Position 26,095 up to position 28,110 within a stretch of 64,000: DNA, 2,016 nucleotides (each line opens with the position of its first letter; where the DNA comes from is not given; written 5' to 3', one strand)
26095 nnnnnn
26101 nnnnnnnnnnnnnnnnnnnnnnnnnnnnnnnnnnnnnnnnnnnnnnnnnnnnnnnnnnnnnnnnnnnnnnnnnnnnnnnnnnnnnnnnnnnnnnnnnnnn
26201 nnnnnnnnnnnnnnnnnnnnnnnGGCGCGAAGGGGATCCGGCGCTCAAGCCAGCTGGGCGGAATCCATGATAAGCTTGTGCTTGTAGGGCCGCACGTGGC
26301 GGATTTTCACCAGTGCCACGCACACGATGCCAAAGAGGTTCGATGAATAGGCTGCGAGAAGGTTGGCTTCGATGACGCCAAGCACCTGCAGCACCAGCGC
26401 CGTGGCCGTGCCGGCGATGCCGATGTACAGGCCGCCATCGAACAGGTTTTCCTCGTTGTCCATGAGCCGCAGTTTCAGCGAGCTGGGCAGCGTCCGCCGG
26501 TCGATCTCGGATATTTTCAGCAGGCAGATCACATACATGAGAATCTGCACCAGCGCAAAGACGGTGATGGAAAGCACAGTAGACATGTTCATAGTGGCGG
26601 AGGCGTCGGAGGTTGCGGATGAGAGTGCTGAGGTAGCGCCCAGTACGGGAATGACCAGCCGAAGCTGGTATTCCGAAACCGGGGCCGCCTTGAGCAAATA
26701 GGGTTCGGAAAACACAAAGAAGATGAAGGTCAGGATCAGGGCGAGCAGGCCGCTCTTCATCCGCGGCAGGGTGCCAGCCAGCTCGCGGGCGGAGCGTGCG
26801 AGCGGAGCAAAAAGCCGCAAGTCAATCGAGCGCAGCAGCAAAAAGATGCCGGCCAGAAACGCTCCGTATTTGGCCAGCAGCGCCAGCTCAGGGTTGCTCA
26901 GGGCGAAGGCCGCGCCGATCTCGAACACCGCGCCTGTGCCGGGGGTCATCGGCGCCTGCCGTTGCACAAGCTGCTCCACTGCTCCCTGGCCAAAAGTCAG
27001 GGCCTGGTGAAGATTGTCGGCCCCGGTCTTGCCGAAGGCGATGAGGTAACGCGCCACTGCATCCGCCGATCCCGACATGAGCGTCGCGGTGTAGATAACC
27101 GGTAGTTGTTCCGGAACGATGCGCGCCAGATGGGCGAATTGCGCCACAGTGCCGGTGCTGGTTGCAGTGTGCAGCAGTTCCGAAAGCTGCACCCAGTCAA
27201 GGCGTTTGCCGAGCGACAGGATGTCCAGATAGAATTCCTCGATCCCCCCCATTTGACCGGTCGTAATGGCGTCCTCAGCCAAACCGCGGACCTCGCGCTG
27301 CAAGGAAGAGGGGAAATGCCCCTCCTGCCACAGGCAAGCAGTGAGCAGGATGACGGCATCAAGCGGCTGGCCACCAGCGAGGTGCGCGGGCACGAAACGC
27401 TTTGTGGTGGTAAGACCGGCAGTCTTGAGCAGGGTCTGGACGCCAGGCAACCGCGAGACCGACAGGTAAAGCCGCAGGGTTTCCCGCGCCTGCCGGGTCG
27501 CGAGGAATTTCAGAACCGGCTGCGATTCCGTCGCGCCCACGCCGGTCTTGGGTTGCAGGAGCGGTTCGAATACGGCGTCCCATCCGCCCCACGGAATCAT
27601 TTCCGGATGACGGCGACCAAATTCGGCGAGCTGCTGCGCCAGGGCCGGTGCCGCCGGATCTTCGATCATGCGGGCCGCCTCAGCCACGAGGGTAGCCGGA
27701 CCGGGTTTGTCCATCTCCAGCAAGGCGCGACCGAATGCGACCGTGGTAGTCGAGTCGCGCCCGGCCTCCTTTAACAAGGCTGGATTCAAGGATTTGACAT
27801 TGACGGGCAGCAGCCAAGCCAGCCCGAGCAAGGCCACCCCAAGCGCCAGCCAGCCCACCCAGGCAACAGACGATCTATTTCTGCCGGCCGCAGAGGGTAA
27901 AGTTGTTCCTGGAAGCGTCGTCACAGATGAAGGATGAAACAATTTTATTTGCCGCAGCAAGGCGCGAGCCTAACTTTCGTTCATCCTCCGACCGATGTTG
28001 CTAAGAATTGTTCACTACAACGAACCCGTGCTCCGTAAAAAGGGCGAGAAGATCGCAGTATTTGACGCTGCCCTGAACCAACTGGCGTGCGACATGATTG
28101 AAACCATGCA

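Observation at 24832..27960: Tightly coupled membrane-protein pair with stator-like (MotA/ExbB plus MotB/ExbD) signatures in an uncharacterised architecture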

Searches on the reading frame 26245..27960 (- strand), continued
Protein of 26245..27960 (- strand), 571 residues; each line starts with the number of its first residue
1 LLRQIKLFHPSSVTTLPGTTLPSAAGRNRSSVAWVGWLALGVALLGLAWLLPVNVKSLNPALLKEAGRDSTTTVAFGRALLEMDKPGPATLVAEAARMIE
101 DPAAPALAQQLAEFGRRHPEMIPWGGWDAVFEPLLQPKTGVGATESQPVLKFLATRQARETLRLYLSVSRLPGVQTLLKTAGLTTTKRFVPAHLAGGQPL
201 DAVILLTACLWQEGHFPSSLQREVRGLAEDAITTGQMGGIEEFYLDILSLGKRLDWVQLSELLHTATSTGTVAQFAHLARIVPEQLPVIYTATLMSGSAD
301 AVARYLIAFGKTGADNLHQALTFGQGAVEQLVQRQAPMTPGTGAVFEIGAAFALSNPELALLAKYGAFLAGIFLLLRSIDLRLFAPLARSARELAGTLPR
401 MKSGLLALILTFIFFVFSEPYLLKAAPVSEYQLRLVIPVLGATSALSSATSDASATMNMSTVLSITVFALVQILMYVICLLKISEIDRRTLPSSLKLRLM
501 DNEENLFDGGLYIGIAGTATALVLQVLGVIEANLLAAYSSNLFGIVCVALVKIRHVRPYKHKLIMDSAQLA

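Call 43: find_encoding_contigs(protein=P0384, flank=5000, max_places=1)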
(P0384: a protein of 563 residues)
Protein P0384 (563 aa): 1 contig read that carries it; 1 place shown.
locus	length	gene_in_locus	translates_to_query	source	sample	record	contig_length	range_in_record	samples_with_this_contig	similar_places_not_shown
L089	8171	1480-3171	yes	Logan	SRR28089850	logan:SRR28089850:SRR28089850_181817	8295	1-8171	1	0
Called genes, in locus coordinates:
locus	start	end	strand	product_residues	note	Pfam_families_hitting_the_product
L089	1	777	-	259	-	?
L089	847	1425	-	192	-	PF01327:Pep_deformylase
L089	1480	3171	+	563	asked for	-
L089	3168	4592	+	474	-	-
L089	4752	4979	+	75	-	-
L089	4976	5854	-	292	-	PF01073:3Beta_HSD (weak), PF01370:Epimerase, PF04321:RmlD_sub_bind, PF13460:NAD_binding_10 (weak), PF16363:GDP_Man_Dehyd (faint)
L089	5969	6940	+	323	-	PF00389:2-Hacid_dh, PF02826:2-Hacid_dh_C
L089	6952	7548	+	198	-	-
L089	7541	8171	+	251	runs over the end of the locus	?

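Call 44: find_encoding_contigs(protein=P0392, flank=5000, max_places=1)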
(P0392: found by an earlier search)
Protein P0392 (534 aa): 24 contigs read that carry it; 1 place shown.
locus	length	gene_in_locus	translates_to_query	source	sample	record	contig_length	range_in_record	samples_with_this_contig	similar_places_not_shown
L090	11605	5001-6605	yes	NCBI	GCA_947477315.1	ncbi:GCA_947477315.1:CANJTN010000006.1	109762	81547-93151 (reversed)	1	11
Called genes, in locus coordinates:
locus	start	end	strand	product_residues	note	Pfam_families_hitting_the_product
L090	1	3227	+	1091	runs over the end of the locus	PF00873:ACR_tran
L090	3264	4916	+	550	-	PF07690:MFS_1, PF00083:Sugar_tr, PF07690:MFS_1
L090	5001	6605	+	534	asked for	-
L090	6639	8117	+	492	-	-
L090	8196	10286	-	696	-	-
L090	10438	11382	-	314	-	PF01346:FKBP_N, PF00254:FKBP_C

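Call 45: find_encoding_contigs(protein=P0396, flank=5000, max_places=1)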
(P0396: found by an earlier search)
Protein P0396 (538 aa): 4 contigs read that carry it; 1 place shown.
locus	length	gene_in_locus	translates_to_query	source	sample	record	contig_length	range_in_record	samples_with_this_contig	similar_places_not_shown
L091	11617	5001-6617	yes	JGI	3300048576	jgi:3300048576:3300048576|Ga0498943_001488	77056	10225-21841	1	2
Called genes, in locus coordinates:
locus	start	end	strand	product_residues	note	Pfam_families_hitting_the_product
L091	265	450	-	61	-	-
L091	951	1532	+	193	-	PF02545:Maf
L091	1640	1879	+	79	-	PF02700:PurS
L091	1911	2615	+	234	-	PF13507:GATase_5, PF07685:GATase_3, PF01965:DJ-1_PfpI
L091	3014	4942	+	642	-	PF01134:GIDA, PF12831:FAD_oxidored (weak), PF01134:GIDA, PF21680:GIDA_C_1st, PF13932:SAM_GIDA_C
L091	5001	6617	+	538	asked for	-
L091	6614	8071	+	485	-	-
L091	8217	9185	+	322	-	PF01073:3Beta_HSD, PF01370:Epimerase, PF04321:RmlD_sub_bind (weak), PF07993:NAD_binding_4 (faint), PF16363:GDP_Man_Dehyd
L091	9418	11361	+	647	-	PF11104:PilM_2, PF14450:FtsA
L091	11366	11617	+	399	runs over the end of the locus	PF28028:Amuc_1100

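Call 46: find_encoding_contigs(protein=P0394, flank=5000, max_places=1)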
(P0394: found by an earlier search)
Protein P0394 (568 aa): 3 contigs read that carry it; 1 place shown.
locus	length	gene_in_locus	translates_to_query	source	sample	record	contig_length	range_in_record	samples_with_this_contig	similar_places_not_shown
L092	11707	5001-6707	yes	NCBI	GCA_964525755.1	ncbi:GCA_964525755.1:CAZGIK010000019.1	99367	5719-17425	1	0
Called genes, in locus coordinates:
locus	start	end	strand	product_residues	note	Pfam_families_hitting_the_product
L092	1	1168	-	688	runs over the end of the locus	PF01663:Phosphodiest, PF01676:Metalloenzyme (weak), PF13385:Laminin_G_3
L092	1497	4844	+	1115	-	PF13472:Lipase_GDSL_2, PF23500:DUF7133, PF13646:HEAT_2, PF00034:Cytochrom_C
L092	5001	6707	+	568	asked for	-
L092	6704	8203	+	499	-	-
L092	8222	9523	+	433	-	PF02463:SMC_N (faint), PF13175:AAA_15 (weak), PF13476:AAA_23, PF13555:AAA_29 (weak), PF13304:AAA_21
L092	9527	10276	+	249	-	-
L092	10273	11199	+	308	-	-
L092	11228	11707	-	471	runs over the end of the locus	PF00171:Aldedh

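Call 63: find_homologous_proteins(query=P0396)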
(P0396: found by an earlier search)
Query P0396 (538 aa): 1361 proteins with E <= 0.001 among 8000 candidates; the best 120 are listed.
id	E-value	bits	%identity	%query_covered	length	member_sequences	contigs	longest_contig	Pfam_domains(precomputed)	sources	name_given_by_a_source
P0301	0.0e+0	1090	93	100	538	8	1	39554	-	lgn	-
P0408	0.0e+0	1034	88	100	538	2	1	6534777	-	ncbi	-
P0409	3.7e-205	701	64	98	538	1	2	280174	-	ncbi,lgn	-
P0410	1.4e-173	596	58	91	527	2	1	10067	-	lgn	-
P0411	4.3e-146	506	49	97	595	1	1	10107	-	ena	-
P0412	7.6e-146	505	49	99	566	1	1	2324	-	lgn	-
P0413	2.6e-144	500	49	99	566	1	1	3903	-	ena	-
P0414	4.2e-144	499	48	99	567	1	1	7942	-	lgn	-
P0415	3.4e-143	496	48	97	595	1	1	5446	-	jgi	jgi:hypothetical protein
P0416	3.6e-143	496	46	95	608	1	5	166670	-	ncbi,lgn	-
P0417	5.9e-143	495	48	100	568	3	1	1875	-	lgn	-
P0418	6.4e-143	495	47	98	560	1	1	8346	-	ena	-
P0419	9.6e-143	495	45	99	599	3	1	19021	-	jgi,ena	-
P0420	1.1e-142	494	48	98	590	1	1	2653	-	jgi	jgi:hypothetical protein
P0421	3.6e-142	493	47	100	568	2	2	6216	-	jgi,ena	-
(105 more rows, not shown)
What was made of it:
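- Tried and rejected: The clade turned out to be unnamed Verrucomicrobiota MAGs (call 63).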

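Call 71: search_solved_structures(query=A3, max_evalue=10)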
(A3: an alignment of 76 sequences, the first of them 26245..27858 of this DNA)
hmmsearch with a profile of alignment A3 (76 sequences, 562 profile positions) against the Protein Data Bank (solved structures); distinct sequences matched with E-value up to 10: 2.
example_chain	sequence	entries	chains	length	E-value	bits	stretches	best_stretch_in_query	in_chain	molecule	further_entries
9k7y_A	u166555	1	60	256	0.1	14.5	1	196-309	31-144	Cage-i53-Zn1-HEHE-14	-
9dir_A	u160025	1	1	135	4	9.2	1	54-148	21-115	ChuA binding protein G7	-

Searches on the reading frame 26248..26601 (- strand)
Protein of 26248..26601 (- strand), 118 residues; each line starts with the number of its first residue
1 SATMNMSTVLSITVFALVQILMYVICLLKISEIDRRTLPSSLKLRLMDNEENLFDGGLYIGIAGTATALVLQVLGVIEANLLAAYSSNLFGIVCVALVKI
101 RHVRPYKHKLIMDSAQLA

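Call 51: search_protein_families(library=pfam, proteins=[window:26248-26601:-], max_evalue=10)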
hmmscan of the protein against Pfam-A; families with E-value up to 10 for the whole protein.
seq(118 aa): 0 families
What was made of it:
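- On MotA/TolQ/ExbB proton-channel family (PF01618), for gene A: No hit for the family consensus or for 8 isolated C-terminal fragments (call 51).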
